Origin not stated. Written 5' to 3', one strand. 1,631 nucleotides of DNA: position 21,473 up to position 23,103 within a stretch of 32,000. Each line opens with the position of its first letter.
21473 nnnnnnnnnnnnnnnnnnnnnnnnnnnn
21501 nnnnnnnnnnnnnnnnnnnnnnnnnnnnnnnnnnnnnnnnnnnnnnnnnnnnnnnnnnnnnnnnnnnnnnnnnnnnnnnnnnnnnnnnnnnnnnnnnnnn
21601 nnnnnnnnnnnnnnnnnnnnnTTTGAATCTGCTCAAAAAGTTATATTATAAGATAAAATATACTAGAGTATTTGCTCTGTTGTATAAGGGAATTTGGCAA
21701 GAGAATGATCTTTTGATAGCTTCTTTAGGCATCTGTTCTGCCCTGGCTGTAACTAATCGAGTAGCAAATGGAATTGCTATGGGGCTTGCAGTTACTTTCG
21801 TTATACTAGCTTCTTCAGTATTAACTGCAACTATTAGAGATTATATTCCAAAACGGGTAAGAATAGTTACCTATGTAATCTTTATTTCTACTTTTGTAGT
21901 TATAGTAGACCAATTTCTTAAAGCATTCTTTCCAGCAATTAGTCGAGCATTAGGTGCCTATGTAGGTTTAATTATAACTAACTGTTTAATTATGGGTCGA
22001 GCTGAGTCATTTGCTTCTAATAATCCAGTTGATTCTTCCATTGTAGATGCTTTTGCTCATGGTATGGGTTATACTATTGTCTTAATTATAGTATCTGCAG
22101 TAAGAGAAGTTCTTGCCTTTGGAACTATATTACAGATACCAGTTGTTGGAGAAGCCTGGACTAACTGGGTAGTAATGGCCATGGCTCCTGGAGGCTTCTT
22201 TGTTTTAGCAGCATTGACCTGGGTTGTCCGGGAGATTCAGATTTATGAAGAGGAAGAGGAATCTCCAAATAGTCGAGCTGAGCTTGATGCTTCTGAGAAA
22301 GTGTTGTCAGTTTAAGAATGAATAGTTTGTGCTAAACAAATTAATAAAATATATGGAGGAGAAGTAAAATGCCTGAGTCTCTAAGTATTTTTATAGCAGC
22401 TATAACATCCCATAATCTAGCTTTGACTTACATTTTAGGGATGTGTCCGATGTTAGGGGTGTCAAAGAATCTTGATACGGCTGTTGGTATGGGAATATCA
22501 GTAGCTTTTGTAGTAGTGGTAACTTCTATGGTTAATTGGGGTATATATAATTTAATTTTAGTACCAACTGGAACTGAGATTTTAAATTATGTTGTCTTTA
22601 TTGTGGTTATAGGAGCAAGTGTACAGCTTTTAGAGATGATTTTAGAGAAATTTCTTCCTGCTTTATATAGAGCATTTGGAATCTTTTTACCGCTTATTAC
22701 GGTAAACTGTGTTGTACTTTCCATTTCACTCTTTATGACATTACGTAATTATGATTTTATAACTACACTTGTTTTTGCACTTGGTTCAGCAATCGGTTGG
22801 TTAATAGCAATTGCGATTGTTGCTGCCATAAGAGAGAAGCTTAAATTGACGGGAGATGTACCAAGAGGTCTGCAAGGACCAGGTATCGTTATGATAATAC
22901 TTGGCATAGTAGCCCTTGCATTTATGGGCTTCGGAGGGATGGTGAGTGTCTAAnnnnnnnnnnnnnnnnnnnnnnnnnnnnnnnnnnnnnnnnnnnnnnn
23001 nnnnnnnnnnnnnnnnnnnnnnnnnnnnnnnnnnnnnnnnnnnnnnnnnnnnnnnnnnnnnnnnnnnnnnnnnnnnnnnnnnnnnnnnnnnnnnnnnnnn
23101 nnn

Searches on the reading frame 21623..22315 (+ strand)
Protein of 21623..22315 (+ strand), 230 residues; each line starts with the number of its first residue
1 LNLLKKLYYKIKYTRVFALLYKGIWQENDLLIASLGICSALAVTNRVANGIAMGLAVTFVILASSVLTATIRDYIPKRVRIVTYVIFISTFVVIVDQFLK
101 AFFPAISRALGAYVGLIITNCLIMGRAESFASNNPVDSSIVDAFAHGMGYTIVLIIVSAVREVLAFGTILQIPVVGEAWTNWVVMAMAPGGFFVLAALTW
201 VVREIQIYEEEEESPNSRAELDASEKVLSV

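Call 3: search_protein_families(library=pfam, proteins=[window:21623-22315:+], max_evalue=0.01)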
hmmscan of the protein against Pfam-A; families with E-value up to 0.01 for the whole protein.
window:21623-22315:+ (230 aa): 1 family
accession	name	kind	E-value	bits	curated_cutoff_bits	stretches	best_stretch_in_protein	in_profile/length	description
PF02508.19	Rnf-Nqr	-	6.4e-56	189.6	23.8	1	17-198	2-173/174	Rnf-Nqr subunit, membrane protein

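Call 4: search_protein_families(library=ncbifam, proteins=[window:21623-22315:+], max_evalue=0.01)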
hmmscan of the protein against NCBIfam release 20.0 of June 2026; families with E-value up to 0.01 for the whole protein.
window:21623-22315:+ (230 aa): 11 families
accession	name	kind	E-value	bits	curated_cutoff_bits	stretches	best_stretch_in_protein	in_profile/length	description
NF006777.0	PRK09292.1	equivalog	2.8e-58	197.1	235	1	18-211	9-207/209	NADH:ubiquinone reductase (Na(+)-transporting) subunit D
TIGR01939.1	nqrD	equivalog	9.6e-57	192.2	244.85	1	18-206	8-202/207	NADH:ubiquinone reductase (Na(+)-transporting) subunit D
NF009070.0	PRK12405.1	subfamily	1.3e-54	184.8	184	1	17-217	5-218/231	electron transport complex subunit RsxE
TIGR01948.1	rnfE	subfamily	4.9e-50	169.8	213.4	1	19-206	3-194/196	RnfABCDGE type electron transport complex subunit E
NF041839.1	rnfE_Methano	equivalog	2.1e-43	148.5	350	1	20-203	6-192/203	Rnf electron transport complex subunit RnfE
TIGR01943.1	rnfA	subfamily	6e-25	88.8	229.3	1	16-177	3-169/190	RnfABCDGE type electron transport complex subunit A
NF041835.1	rnfA_Methano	equivalog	6.1e-23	82.3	300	1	15-193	5-190/195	Rnf electron transport complex subunit RnfA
NF003481.0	PRK05151.1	equivalog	7.6e-20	71.9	240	1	19-170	7-164/193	electron transport complex subunit RsxA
TIGR01940.1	nqrE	equivalog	6.7e-17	62.5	247.55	1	17-171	4-174/200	NADH:ubiquinone reductase (Na(+)-transporting) subunit E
NF002200.0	PRK01061.1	equivalog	8.3e-13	48.5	351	2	81-191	93-205/250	Na(+)-translocating NADH-quinone reductase subunit E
NF009108.0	PRK12456.1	equivalog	1.7e-09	38.1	398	1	18-169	7-170/199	Na(+)-translocating NADH-quinone reductase subunit E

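Call 37: search_solved_structures(query=window:21623-22315:+, max_evalue=0.001, show_alignments=5)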
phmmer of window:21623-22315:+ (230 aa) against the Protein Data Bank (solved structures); distinct sequences matched with E-value up to 0.001: 8.
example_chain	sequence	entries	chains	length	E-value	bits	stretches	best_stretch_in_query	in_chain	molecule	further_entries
7zc6_E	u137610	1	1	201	1.1e-40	143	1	19-204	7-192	RnfE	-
9eri_E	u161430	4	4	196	6.8e-39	137.1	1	20-201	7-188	Na(+)-translocating ferredoxin:NAD(+) oxidoreductase complex subunit E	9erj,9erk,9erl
7xk3_D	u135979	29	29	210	4.4e-38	134.5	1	25-207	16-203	Na(+)-translocating NADH-quinone reductase subunit D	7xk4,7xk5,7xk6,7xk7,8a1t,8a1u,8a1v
8ahx_E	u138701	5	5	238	2e-30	109.5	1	22-193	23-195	Ion-translocating oxidoreductase complex subunit E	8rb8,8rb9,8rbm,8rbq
7zc6_A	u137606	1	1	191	1.8e-16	63.9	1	16-167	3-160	RnfA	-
9eri_A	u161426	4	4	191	4.7e-15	59.3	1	16-168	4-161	Na(+)-translocating ferredoxin:NAD(+) oxidoreductase complex subunit A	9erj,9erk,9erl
7xk3_E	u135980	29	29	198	5.2e-13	52.6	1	17-169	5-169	Na(+)-translocating NADH-quinone reductase subunit E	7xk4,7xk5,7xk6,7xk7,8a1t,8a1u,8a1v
8ahx_A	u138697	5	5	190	7.1e-13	52.1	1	24-169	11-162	Ion-translocating oxidoreductase complex subunit A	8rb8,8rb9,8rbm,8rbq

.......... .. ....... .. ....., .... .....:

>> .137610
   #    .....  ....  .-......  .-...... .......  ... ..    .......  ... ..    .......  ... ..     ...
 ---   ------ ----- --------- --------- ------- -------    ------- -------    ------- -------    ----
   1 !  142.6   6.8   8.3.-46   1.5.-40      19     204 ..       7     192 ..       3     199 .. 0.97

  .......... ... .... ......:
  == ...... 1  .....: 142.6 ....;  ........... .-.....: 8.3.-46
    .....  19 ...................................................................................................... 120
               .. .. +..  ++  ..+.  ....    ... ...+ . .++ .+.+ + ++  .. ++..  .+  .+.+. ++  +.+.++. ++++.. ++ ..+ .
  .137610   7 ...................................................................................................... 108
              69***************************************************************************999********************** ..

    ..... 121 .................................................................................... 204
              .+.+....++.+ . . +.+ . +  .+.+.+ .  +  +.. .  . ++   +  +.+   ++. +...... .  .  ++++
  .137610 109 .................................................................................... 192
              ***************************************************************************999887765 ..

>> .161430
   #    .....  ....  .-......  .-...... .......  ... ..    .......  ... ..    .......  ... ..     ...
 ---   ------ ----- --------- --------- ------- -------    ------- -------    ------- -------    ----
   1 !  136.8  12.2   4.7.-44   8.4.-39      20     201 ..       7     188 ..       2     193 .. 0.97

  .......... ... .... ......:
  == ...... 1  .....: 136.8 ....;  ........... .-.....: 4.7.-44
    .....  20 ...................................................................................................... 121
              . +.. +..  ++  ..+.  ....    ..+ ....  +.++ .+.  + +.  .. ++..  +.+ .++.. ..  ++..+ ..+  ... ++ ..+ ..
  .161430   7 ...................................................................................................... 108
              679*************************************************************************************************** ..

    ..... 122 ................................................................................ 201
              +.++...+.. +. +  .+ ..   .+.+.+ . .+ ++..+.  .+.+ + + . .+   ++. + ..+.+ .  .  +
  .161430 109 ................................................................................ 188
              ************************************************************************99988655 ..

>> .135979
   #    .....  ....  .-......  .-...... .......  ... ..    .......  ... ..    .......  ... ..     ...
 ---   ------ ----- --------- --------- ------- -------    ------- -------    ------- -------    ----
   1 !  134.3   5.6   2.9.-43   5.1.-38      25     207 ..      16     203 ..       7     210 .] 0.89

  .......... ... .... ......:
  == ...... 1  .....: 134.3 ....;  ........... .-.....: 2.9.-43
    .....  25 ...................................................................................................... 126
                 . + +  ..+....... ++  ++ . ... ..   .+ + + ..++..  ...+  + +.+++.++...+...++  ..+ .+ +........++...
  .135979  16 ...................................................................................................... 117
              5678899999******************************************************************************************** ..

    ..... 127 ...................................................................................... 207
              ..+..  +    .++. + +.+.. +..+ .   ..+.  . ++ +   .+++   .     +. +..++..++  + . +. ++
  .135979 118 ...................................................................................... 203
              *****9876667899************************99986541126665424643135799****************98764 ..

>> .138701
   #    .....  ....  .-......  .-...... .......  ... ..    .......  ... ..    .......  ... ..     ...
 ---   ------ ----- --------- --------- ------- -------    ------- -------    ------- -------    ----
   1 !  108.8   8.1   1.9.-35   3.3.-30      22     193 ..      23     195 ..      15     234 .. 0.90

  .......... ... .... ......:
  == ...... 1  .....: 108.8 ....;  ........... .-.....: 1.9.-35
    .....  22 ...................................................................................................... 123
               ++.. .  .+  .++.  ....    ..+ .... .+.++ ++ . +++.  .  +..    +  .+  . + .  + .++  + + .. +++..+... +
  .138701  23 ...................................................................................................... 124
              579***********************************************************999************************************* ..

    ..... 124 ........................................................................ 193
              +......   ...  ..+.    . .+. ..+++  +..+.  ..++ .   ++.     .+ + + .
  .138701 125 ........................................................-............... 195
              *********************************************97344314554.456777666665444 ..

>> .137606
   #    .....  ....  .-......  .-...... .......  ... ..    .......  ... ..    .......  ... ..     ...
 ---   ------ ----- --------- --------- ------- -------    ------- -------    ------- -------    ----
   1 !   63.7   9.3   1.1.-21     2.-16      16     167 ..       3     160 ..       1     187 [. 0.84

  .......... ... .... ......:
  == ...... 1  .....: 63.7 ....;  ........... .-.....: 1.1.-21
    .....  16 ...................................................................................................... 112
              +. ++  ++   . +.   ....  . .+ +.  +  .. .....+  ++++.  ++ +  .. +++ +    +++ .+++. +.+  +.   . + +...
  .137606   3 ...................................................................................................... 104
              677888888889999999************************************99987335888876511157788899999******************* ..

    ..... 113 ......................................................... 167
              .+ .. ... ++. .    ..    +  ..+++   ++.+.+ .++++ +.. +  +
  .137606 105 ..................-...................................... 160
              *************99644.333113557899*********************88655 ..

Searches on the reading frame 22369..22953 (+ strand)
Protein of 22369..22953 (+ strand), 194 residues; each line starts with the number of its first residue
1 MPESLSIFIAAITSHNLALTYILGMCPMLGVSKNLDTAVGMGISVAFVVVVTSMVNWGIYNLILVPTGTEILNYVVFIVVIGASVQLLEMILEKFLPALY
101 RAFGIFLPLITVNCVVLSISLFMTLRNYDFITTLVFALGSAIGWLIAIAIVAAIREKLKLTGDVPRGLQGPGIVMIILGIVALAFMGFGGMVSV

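Call 3: search_protein_families(library=pfam, proteins=[window:22369-22953:+], max_evalue=0.01)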
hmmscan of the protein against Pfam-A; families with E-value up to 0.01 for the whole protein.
window:22369-22953:+ (194 aa): 1 family
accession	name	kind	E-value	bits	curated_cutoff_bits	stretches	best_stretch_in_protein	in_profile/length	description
PF02508.19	Rnf-Nqr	-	7.8e-53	179.5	23.8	1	5-191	2-173/174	Rnf-Nqr subunit, membrane protein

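Call 4: search_protein_families(library=ncbifam, proteins=[window:22369-22953:+], max_evalue=0.01)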
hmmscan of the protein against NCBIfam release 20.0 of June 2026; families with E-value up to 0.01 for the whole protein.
window:22369-22953:+ (194 aa): 11 families
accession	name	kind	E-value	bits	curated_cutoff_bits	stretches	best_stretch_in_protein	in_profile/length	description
TIGR01940.1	nqrE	equivalog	3.3e-57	194.1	247.55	1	4-191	3-199/200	NADH:ubiquinone reductase (Na(+)-transporting) subunit E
TIGR01943.1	rnfA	subfamily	3.9e-57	193.8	229.3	1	3-192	2-190/190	RnfABCDGE type electron transport complex subunit A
NF003481.0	PRK05151.1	equivalog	3.9e-51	174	240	1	1-193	1-192/193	electron transport complex subunit RsxA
NF002200.0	PRK01061.1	equivalog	1e-48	166.1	351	1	5-191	12-209/250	Na(+)-translocating NADH-quinone reductase subunit E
NF009108.0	PRK12456.1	equivalog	1.4e-44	152.7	398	1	5-191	6-197/199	Na(+)-translocating NADH-quinone reductase subunit E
NF041835.1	rnfA_Methano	equivalog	3e-43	148.5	300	1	5-189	7-190/195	Rnf electron transport complex subunit RnfA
NF041839.1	rnfE_Methano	equivalog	4.6e-25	88.6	350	1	5-164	3-155/203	Rnf electron transport complex subunit RnfE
NF009070.0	PRK12405.1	subfamily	6.4e-24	84.4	184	1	3-158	3-152/231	electron transport complex subunit RsxE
TIGR01948.1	rnfE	subfamily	7.6e-23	81.1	213.4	1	6-158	2-148/196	RnfABCDGE type electron transport complex subunit E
NF006777.0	PRK09292.1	equivalog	8.5e-15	55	235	1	5-158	8-155/209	NADH:ubiquinone reductase (Na(+)-transporting) subunit D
TIGR01939.1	nqrD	equivalog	6.9e-13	48.9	244.85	1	6-158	8-154/207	NADH:ubiquinone reductase (Na(+)-transporting) subunit D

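Call 38: search_solved_structures(query=window:22369-22953:+, max_evalue=0.001, show_alignments=5)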
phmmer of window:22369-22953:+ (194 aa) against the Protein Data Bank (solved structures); distinct sequences matched with E-value up to 0.001: 8.
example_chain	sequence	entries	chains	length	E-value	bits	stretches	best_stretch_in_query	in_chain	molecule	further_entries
7xk3_E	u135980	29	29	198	6.8e-48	166.5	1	4-191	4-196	Na(+)-translocating NADH-quinone reductase subunit E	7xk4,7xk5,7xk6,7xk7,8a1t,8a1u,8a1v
9eri_A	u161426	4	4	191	4.3e-44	154.2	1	6-191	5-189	Na(+)-translocating ferredoxin:NAD(+) oxidoreductase complex subunit A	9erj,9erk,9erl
7zc6_A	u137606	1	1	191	1.7e-42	149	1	6-192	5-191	RnfA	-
8ahx_A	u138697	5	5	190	1.5e-39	139.4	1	8-192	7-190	Ion-translocating oxidoreductase complex subunit A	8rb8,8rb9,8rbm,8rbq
7zc6_E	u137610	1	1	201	5.7e-16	62.5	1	11-164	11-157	RnfE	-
9eri_E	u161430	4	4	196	1.4e-14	58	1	12-180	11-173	Na(+)-translocating ferredoxin:NAD(+) oxidoreductase complex subunit E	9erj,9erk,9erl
8ahx_E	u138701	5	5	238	3e-14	56.9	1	7-158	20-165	Ion-translocating oxidoreductase complex subunit E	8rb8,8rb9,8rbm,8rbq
7xk3_D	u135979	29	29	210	3.7e-08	37.1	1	9-158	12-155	Na(+)-translocating NADH-quinone reductase subunit D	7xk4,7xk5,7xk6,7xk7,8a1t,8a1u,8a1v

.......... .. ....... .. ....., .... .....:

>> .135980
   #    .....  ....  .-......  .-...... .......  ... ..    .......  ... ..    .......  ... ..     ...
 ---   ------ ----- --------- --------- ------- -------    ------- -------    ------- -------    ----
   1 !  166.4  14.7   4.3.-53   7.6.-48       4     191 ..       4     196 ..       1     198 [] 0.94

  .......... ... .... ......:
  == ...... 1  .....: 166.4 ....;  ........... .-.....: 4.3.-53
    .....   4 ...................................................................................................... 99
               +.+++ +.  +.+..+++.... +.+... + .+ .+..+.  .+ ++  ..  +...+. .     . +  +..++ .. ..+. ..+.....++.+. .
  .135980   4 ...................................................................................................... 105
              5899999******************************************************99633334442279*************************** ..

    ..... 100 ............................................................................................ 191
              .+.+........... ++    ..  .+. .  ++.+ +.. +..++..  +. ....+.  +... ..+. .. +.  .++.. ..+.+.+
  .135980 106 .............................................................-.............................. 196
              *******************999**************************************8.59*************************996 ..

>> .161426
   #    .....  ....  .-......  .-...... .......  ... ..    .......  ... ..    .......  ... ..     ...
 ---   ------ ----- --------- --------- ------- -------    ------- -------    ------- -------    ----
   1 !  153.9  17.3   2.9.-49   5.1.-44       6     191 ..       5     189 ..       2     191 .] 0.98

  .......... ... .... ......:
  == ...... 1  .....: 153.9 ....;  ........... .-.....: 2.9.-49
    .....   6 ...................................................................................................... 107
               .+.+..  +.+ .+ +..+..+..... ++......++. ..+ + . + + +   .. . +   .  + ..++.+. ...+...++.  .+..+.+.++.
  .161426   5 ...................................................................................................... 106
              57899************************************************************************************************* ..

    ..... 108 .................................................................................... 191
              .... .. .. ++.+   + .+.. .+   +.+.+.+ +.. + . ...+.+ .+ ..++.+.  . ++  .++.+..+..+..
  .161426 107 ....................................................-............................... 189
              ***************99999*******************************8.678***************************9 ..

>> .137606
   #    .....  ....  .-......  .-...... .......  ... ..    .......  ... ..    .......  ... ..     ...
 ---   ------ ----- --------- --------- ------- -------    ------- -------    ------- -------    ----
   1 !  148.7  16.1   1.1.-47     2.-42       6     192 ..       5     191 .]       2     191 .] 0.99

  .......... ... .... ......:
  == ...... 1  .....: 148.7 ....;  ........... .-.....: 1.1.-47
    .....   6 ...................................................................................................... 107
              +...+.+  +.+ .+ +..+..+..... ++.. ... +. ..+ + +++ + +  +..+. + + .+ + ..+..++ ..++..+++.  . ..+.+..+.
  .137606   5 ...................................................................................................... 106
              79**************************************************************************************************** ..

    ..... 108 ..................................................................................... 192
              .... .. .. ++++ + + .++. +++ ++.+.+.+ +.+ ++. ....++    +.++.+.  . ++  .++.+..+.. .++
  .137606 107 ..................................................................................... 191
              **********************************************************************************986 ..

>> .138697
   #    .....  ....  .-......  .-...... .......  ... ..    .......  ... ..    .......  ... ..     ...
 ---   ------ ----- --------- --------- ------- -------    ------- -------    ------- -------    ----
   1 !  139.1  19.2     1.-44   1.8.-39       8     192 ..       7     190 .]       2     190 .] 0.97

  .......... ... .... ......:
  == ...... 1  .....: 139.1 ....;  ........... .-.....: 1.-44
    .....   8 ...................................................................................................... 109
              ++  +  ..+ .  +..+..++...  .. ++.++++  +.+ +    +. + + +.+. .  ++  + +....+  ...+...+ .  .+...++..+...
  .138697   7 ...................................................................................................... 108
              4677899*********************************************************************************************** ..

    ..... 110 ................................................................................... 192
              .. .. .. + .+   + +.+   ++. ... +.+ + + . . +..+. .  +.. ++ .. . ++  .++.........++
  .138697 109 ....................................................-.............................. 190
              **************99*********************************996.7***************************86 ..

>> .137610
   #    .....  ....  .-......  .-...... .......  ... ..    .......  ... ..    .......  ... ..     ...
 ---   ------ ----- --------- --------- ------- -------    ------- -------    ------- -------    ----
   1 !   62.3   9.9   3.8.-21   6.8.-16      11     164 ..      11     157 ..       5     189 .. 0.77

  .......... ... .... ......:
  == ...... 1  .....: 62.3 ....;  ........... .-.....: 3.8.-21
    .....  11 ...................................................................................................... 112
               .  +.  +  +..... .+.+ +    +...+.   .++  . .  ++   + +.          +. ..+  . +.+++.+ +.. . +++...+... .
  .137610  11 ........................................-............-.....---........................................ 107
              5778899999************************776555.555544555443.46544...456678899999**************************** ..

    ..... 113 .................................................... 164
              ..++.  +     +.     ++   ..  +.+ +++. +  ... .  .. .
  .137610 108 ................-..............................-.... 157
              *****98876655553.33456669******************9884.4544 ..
